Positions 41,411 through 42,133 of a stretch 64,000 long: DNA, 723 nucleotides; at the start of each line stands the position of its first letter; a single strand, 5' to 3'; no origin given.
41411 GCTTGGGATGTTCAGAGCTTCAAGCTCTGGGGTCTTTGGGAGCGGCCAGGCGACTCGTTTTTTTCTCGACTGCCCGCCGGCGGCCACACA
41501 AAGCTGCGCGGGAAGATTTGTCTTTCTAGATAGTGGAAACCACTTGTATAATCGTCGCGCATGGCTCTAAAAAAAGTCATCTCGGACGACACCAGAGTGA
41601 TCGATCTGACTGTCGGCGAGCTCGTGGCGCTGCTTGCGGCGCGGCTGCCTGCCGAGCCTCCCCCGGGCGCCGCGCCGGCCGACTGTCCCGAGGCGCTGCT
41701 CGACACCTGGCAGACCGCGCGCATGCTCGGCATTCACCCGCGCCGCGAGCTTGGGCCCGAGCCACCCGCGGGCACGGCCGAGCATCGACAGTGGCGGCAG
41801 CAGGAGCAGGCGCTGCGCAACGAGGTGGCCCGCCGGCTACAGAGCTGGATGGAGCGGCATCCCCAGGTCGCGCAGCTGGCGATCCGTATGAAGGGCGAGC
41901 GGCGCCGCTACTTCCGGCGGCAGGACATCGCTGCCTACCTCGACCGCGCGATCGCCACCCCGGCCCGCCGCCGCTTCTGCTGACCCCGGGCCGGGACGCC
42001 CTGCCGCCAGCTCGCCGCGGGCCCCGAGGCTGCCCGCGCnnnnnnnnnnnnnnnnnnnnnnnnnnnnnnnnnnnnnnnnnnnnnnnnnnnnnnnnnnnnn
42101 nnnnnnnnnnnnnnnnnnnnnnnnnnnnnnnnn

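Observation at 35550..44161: A kaiC-kaiB-histidine kinase timing module is cargo of a 6.9-kb integrase element (IE-2) inserted inside a coding gene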

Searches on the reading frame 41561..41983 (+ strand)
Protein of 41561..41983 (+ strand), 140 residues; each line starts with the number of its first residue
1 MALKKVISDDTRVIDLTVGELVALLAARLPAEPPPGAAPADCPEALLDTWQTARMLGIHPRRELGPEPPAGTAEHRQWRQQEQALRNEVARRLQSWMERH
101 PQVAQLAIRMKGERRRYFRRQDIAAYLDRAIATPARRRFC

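Call 8: search_protein_families(library=pfam, proteins=[window:41561-41983:+], max_evalue=0.01)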
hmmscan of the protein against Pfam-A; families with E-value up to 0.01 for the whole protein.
window:41561-41983:+ (140 aa): 2 families
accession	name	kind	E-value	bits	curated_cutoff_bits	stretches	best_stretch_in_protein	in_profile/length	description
PF18826.6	bVLRF1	-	0.0014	19.1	27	1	79-121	61-103/145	Bacteroidetes VLRF1 release factor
PF12728.13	HTH_17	-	0.0015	19.2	27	0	107-129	29-49/51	Helix-turn-helix domain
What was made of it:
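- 41561..41983 (+): Conserved 140-aa backbone ORF, the probable recombination directionality factor or regulator. It resembles a split MerR/Xis-type winged helix with a helical insertion. HTH_17 E 1.5e-3, below threshold (call 8).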

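Call 58: search_protein_families(library=phrogs, proteins=[window:41561-41983:+], max_evalue=0.05)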
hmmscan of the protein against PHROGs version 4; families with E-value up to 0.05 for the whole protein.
window:41561-41983:+ (140 aa): 0 families
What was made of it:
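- On Prophage or phage satellite (PICI-like): None in the 6.9 kb (calls 8, 58).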

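Call 59: search_protein_families(library=ncbifam, proteins=[window:41561-41983:+], max_evalue=0.01)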
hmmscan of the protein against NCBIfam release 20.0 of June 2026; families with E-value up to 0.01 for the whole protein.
window:41561-41983:+ (140 aa): 0 families
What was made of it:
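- On Site-specific integrative element (integrase/att genomic island): There is no PHROG or NCBIfam hit (calls 58, 59).
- Closest known: Lambda/P2/HP1-type integrative elements. Different: The small protein belongs to no described family (calls 8, 58, 59).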

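Call 63: find_homologous_proteins(query=window:41561-41983:+, max_evalue=0.001)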
Query window:41561-41983:+ (140 aa): 19 proteins with E <= 0.001 among 326 candidates.
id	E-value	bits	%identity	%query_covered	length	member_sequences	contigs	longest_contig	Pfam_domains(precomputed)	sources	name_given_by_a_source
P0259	4.3e-86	304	100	100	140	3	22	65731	-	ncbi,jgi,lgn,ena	jgi:hypothetical protein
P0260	6.0e-69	248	86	100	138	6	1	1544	-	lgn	-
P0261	1.4e-61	224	80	98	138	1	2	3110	-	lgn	-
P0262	7.6e-61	222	79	98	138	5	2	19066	-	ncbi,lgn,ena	-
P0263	3.7e-59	216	77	98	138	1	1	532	-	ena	-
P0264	1.3e-57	211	75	98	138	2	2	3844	-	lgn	-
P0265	6.5e-46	174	64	94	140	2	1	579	-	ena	-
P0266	7.4e-46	173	62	99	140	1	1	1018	-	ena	-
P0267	9.0e-46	173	62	99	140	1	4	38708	-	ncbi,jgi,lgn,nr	ncbi:MAG: hypothetical protein KAY55_02990 [Deltaproteobacteria bacterium]|jgi:hypothetical protein|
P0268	1.1e-45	173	62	99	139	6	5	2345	-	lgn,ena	-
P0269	4.9e-45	171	64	99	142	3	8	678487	-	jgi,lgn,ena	jgi:hypothetical protein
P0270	7.4e-45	170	63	99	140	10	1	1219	-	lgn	-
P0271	1.2e-44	169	60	99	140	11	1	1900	-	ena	-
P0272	7.5e-44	167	60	99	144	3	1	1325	-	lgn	-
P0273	3.7e-43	165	58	99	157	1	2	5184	-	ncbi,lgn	-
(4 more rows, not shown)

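Call 65: find_encoding_contigs(protein=P0269, flank=10000, max_places=3)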
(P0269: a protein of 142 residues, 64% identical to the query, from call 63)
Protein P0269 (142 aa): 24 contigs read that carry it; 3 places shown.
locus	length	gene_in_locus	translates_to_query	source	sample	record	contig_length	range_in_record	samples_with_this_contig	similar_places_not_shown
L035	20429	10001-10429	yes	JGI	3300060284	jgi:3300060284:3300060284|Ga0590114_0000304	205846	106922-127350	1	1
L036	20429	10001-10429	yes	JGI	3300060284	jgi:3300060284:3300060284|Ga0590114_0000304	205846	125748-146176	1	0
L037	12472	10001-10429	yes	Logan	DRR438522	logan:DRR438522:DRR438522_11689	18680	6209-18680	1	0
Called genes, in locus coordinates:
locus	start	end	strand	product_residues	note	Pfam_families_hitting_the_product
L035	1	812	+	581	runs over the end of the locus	PF14559:TPR_19 (faint), PF00515:TPR_1 (faint), PF07719:TPR_2 (faint), PF13181:TPR_8 (faint), PF13428:TPR_14 (faint), PF13485:Peptidase_MA_2, PF13424:TPR_12 (weak), PF13432:TPR_16 (weak)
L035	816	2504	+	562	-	PF19918:BpX2_N (weak)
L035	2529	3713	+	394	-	-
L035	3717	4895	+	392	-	PF20030:bpMoxR, PF07726:AAA_3 (weak), PF07728:AAA_5, PF17868:AAA_lid_8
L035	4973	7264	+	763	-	PF01061:ABC2_membrane (weak), PF23355:IFT52_GIFT (faint)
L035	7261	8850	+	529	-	-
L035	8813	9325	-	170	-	-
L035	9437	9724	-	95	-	PF25046:DUF7790 (weak)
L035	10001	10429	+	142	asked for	-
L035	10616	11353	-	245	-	PF00561:Abhydrolase_1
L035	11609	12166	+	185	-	PF03061:4HBT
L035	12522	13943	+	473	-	PF01565:FAD_binding_4, PF08031:BBE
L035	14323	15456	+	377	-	PF02770:Acyl-CoA_dh_M (faint)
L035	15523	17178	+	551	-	PF00501:AMP-binding, PF13193:AMP-binding_C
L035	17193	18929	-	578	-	PF02776:TPP_enzyme_N, PF00205:TPP_enzyme_M, PF02775:TPP_enzyme_C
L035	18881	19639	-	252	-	-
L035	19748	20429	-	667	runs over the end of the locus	PF14518:Haem_oxygenas_2, PF13649:Methyltransf_25 (faint), PF08100:Dimerisation (faint), PF00891:Methyltransf_2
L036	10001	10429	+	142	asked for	-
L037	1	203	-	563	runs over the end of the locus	PF02776:TPP_enzyme_N, PF00205:TPP_enzyme_M, PF02775:TPP_enzyme_C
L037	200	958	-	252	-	-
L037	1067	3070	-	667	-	PF14518:Haem_oxygenas_2, PF13649:Methyltransf_25 (faint), PF08100:Dimerisation (faint), PF00891:Methyltransf_2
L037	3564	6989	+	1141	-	PF00069:Pkinase, PF07714:PK_Tyr_Ser-Thr, PF13191:AAA_16, PF13424:TPR_12 (faint)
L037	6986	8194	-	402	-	PF00109:ketoacyl-synt, PF02801:Ketoacyl-synt_C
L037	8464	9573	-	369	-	PF00589:Phage_integrase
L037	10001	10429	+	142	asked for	-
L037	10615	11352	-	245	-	PF00561:Abhydrolase_1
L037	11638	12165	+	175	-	PF03061:4HBT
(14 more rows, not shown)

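Call 73: predict_structure(alignment_id=A2)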
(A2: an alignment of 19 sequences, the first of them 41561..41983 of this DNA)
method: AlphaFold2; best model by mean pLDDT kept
length: 140 residues; sequences in the alignment: 19
mean_pLDDT: 70.2   pTM: 0.51
mean pLDDT of the five models: 70.2, 67.7, 66.2, 64.4, 61.9
residues with pLDDT >= 90: 0; 70-90: 86; 50-70: 21; < 50: 33
segments of 3 or more residues with pLDDT < 50: 1-10, 30-43, 134-140
pLDDT, mean of each block of 10 residues (from residue 1): 43 54 59 44 66 84 81 86 87 87 81 80 82 50
secondary structure, 60 per line:
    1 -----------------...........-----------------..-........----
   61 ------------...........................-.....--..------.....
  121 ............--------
elements in order: H18-28 H49-56 H73-99 H101-105 E116-119 H120-132

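Call 77: fold_search(model_id=the predicted structure, library=pdb)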
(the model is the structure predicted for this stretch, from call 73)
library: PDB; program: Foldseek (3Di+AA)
matches with E <= 10: 86; with E <= 0.001: 0
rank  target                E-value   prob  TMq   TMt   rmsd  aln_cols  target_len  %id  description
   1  6ama_B                6.0e-01  0.75  0.30  0.65   2.7        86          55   16  Structure of S. coelicolor/S. venezuelae BldC-smeA-ssfA complex to 3.09 Angstrom (released 2018-03-28)
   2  6ama_P                1.0e+00  0.57  0.30  0.64   3.3        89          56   17  Structure of S. coelicolor/S. venezuelae BldC-smeA-ssfA complex to 3.09 Angstrom (released 2018-03-28)
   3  6ama_Y                1.2e+00  0.51  0.30  0.63   3.6        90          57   17  Structure of S. coelicolor/S. venezuelae BldC-smeA-ssfA complex to 3.09 Angstrom (released 2018-03-28)
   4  5i44_B                1.2e+00  0.38  0.29  0.53   3.5        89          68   15  Structure of RacA-DNA complex; P21 form (released 2016-05-04)
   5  5i44_A                1.2e+00  0.35  0.29  0.52   3.6        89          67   15  Structure of RacA-DNA complex; P21 form (released 2016-05-04)
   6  4lmo_A                1.4e+00  0.06  0.15  0.10  13.9        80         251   18  Structure of a vertebrate RNA binding domain of telomerase (TRBD) (released 2013-10-09)
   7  2o26_A                2.2e+00  0.04  0.13  0.13  11.7        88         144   11  Structure of a class III RTK signaling assembly (released 2007-03-13)
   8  6j05_A                2.4e+00  0.06  0.21  0.26   9.4       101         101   15  Structures of two ArsR As(III)-responsive repressors: implications for the mechanism of derepression (released 2019-07-03)
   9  8q72_E                2.6e+00  0.06  0.20  0.09   9.8        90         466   14  E. coli plasmid-borne JetABCD(E248A) core in a cleavage-competent state (released 2024-01-31)
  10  2o26_B                2.7e+00  0.03  0.14  0.14  12.5       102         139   11  Structure of a class III RTK signaling assembly (released 2007-03-13)
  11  4gcv_E                2.9e+00  0.05  0.20  0.20   9.1        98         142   15  Structure of a Putative transcription factor (PA1374)from Pseudomonas aeruginosa (released 2013-07-24)
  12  9mx8_A                3.1e+00  0.04  0.20  0.24  11.0        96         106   17  Crystal structure of the DNA binding domain of FLI1 in complex with a DNA containing three contiguous GGAA sites (released 2025-03-12)
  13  2jml_MODEL_1_A        3.3e+00  0.16  0.29  0.45   5.6        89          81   18  Solution structure of the N-terminal domain of CarA repressor (released 2007-02-13)
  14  4r1h_A                3.6e+00  0.07  0.25  0.28   8.5        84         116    8  GntR family transcriptional regulator from Listeria monocytogenes (released 2014-08-20)
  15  6amk_A                3.8e+00  0.21  0.29  0.66   2.7        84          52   14  Structure of Streptomyces venezuelae BldC-whiI opt complex (released 2018-03-28)
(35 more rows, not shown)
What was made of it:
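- On Site-specific integrative element (integrase/att genomic island): The fold is closest to BldC and RacA, but at E 0.6 (call 77).
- Tried and rejected: Calls 73, 77.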

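Call 89: find_encoding_contigs(protein=P0262, flank=10000, max_places=2)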
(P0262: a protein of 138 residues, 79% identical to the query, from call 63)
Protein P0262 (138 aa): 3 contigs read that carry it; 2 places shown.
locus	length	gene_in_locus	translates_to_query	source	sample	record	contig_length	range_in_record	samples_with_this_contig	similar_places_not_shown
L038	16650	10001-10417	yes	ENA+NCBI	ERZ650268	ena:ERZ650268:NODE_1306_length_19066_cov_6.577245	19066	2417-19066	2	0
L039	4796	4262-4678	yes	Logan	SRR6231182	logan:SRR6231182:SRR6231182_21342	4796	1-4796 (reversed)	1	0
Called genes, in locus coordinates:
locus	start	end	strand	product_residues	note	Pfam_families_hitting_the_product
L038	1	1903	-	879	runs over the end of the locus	PF22240:ISP_coupler (weak), PF02384:N6_Mtase, PF18135:Type_ISP_C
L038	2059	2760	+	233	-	-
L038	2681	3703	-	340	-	PF00710:Asparaginase, PF17763:Asparaginase_C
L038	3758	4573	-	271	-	-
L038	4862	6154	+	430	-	-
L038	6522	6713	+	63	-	-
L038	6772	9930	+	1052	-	PF13575:DUF4135, PF05147:LANC_like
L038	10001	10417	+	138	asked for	-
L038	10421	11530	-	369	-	PF00589:Phage_integrase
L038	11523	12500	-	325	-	PF25046:DUF7790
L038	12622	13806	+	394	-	PF03692:CxxCxxCC (weak)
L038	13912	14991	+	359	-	PF04773:FecR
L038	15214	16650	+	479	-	?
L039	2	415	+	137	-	?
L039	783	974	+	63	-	-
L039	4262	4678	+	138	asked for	-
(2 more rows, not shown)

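Call 90: find_encoding_contigs(protein=P0267, flank=10000, max_places=2)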
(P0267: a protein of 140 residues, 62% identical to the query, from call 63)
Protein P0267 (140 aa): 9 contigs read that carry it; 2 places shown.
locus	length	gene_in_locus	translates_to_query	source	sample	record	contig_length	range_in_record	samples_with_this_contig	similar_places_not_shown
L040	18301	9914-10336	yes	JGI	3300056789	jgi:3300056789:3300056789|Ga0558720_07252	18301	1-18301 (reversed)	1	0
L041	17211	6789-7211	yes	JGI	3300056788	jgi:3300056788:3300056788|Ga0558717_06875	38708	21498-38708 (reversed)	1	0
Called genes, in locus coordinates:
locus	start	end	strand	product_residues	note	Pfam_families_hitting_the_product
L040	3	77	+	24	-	?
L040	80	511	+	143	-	-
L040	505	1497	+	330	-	PF00665:rve, PF13683:rve_3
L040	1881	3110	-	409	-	PF13560:HTH_31, PF01381:HTH_3, PF12844:HTH_19 (weak), PF10017:Methyltransf_33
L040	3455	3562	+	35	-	-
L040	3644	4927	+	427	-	PF07690:MFS_1, PF00854:PTR2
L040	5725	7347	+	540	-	PF02810:SEC-C (weak)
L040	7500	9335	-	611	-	PF00656:Peptidase_C14, PF03781:FGE-sulfatase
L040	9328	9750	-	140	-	-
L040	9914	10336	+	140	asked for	-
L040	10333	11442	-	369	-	PF00589:Phage_integrase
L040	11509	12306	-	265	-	PF25046:DUF7790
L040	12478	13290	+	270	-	-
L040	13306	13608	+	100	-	PF03992:ABM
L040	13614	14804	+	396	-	PF00465:Fe-ADH, PF13685:Fe-ADH_2, PF25137:ADH_Fe_C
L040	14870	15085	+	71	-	-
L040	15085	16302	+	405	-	PF08495:FIST, PF10442:FIST_C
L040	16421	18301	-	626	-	?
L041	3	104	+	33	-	?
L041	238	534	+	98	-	-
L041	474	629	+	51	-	-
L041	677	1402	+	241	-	-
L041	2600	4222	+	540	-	PF02810:SEC-C (weak)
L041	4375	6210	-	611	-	PF00656:Peptidase_C14, PF03781:FGE-sulfatase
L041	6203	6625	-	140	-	-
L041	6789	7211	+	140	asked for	-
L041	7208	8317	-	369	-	PF00589:Phage_integrase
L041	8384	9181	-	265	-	PF25046:DUF7790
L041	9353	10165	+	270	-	-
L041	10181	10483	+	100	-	PF03992:ABM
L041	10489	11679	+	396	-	PF00465:Fe-ADH, PF13685:Fe-ADH_2, PF25137:ADH_Fe_C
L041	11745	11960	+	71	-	-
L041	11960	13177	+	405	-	PF08495:FIST, PF10442:FIST_C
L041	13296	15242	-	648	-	PF00012:HSP70, PF06723:MreB_Mbl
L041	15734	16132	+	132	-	-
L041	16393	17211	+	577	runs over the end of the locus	PF00069:Pkinase, PF07714:PK_Tyr_Ser-Thr, PF01636:APH (faint)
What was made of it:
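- L040/L041 (call 90)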
